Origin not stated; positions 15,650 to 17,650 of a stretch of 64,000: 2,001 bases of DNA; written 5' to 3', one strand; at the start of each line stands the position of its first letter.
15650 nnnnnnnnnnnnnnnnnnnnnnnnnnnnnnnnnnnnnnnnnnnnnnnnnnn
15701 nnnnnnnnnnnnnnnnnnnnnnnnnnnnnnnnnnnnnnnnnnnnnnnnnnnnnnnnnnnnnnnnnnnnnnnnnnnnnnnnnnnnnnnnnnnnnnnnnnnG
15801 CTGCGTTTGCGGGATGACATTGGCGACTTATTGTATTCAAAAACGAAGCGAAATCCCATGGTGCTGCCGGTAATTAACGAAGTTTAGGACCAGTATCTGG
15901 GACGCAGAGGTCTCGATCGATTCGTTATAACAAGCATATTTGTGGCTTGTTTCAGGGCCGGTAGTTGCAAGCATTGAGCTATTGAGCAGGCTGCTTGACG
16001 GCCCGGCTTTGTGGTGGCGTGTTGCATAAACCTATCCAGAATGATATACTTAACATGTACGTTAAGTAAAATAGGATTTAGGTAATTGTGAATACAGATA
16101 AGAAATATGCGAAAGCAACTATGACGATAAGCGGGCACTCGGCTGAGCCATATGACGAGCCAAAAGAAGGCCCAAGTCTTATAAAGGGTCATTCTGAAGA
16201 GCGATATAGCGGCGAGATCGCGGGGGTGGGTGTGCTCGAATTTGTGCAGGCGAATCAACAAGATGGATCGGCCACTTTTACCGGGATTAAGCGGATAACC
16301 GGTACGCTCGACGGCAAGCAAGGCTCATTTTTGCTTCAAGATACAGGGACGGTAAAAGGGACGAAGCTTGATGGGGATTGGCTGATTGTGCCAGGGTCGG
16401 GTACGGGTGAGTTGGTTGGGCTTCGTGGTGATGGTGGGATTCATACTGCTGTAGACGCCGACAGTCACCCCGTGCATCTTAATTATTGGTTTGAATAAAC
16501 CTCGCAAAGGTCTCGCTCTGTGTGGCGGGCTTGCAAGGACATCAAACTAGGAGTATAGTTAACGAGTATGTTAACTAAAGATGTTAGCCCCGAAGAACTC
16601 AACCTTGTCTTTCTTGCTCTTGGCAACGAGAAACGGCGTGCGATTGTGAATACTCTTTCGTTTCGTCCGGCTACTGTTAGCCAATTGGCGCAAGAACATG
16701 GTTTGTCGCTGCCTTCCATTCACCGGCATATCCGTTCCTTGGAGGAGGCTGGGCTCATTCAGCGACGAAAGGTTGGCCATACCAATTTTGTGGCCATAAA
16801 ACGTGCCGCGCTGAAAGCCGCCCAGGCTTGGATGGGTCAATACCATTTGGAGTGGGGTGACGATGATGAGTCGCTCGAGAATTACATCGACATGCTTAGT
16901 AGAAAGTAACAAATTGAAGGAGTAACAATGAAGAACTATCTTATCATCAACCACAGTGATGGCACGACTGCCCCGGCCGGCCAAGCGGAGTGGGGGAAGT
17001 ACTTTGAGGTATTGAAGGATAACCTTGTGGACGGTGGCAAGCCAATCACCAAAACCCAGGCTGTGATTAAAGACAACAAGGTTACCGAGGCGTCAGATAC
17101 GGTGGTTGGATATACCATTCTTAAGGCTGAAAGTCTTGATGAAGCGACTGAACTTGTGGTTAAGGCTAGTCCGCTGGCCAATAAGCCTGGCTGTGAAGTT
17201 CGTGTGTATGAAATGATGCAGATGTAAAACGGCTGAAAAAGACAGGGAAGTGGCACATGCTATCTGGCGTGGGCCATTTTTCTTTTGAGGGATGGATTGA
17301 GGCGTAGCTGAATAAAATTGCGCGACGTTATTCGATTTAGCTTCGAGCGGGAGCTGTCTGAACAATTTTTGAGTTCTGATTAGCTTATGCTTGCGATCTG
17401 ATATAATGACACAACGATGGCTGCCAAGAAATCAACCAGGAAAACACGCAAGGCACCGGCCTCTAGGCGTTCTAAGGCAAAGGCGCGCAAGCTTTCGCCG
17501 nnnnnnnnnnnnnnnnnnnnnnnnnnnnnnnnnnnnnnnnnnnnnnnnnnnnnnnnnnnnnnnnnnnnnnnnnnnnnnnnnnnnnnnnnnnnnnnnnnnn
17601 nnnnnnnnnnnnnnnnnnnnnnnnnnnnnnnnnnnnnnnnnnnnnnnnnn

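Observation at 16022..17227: ArsR-family regulon with two matching palindromic operators; the regulator gene is probably leaderless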

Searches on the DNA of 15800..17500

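Call 48: search_rna_families(source=window, start=15800, end=17500, threshold=evalue, max_evalue=1)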
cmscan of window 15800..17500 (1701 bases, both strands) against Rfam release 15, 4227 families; matches with E-value up to 1: 0.
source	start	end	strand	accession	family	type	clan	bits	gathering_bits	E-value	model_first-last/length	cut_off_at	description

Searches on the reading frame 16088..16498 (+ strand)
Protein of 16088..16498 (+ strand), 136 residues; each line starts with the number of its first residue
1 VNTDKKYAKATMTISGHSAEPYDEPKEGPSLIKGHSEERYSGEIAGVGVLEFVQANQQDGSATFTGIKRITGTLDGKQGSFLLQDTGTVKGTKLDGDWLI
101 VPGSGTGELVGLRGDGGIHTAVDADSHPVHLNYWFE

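Call 5: search_protein_families(library=pfam, proteins=[window:16088-16498:+], max_evalue=0.01)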
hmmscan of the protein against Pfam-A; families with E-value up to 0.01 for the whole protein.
window:16088-16498:+ (136 aa): 1 family
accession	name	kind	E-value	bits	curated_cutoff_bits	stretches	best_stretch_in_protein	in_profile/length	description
PF11528.13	DUF3224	-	8.5e-30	103.6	25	1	8-133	1-126/126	Protein of unknown function (DUF3224)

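Call 16: search_protein_families(library=ncbifam, proteins=[window:16088-16498:+], max_evalue=0.01)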
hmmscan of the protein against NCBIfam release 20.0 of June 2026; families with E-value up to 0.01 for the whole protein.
window:16088-16498:+ (136 aa): 0 families

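Call 18: find_homologous_proteins(query=window:16088-16498:+)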
Query window:16088-16498:+ (136 aa): 236 proteins with E <= 0.001 among 252 candidates; the best 120 are listed.
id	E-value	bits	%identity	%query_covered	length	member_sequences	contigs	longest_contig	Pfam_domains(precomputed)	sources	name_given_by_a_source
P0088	8.1e-86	303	100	100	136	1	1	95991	PF11528.14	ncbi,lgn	-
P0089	1.7e-42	162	72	76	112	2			PF11528.14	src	-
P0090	8.0e-41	157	55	97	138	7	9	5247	PF11528.14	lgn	-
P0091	1.1e-40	157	54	99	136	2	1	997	PF11528.14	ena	-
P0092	1.5e-40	156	54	100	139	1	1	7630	PF11528.14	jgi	jgi:hypothetical protein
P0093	2.4e-40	156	54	99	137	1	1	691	PF11528.14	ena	-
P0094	5.9e-40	154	54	100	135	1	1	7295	PF11528.14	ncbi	-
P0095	7.1e-40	154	54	100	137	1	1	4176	PF11528.14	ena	-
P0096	1.1e-39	153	55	96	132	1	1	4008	PF11528.14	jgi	jgi:uncharacterized protein DUF3224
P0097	1.4e-39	153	54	95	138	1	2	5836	PF11528.14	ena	-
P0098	1.5e-39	153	53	100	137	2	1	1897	PF11528.14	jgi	jgi:hypothetical protein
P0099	1.8e-39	153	53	98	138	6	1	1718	PF11528.14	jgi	jgi:hypothetical protein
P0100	2.8e-39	152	54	100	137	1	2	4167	PF11528.14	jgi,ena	jgi:Protein of unknown function (DUF3224)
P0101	2.9e-39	152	52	97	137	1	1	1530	PF11528.14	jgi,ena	jgi:hypothetical protein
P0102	3.3e-39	152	56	95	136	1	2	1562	PF11528.14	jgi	jgi:hypothetical protein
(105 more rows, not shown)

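Call 20: find_encoding_contigs(protein=P0090, flank=4000, max_places=6)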
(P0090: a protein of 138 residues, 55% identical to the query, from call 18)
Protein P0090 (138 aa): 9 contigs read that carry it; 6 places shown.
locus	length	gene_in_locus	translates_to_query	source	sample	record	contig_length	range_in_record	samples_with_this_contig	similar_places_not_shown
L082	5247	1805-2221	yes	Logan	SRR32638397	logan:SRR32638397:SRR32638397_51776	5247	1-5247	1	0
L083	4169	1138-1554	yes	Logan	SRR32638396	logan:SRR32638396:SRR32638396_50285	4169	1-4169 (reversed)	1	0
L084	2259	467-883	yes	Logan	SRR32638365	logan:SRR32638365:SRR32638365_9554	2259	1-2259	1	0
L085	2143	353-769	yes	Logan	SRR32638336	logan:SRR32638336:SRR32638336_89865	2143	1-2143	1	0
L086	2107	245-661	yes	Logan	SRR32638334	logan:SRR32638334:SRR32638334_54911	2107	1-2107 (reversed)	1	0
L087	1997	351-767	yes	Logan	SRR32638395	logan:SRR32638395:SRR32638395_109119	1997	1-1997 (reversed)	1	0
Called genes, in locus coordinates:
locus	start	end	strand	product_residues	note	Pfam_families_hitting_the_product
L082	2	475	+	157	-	?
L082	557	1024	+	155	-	PF04073:tRNA_edit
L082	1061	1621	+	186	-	PF00857:Isochorismatase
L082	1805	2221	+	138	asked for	PF11528:DUF3224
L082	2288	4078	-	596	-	PF04851:ResIII, PF00270:DEAD, PF18766:SWI2_SNF2 (faint)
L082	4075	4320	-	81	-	PF11238:DUF3039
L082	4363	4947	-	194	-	PF02622:DUF179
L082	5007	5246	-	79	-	?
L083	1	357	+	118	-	?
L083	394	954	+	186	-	PF00857:Isochorismatase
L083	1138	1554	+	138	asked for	PF11528:DUF3224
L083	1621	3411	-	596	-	PF04851:ResIII, PF00270:DEAD, PF18766:SWI2_SNF2 (faint)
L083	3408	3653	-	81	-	PF11238:DUF3039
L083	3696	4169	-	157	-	?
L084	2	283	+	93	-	?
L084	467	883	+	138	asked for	PF11528:DUF3224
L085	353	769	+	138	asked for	PF11528:DUF3224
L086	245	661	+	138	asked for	PF11528:DUF3224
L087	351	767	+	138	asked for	PF11528:DUF3224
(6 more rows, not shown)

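Call 21: find_encoding_contigs(protein=P0094, flank=4000, max_places=4)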
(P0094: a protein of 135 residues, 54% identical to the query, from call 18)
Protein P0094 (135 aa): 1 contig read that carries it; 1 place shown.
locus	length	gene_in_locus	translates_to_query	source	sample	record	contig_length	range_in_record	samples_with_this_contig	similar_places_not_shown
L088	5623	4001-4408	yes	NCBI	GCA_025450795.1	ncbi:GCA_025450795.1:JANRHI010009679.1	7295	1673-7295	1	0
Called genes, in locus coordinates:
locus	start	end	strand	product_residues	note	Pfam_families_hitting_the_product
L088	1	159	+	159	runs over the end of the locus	-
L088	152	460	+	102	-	-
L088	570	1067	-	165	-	-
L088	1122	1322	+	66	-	-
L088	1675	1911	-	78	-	-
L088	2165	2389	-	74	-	-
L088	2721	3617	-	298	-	PF01636:APH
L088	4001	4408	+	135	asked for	PF11528:DUF3224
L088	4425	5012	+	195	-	PF03992:ABM (faint), PF27539:Y2318_C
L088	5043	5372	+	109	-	PF04993:TfoX_N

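Call 47: search_solved_structures(query=window:16088-16498:+, max_evalue=0.01)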
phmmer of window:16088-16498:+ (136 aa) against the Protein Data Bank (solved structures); distinct sequences matched with E-value up to 0.01: 2.
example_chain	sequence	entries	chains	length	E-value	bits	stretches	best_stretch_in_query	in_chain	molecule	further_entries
2q03_A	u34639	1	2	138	1.7e-10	44.2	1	18-118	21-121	Uncharacterized protein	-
2ooj_A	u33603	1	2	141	1.5e-07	34.6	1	39-129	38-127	Hypothetical protein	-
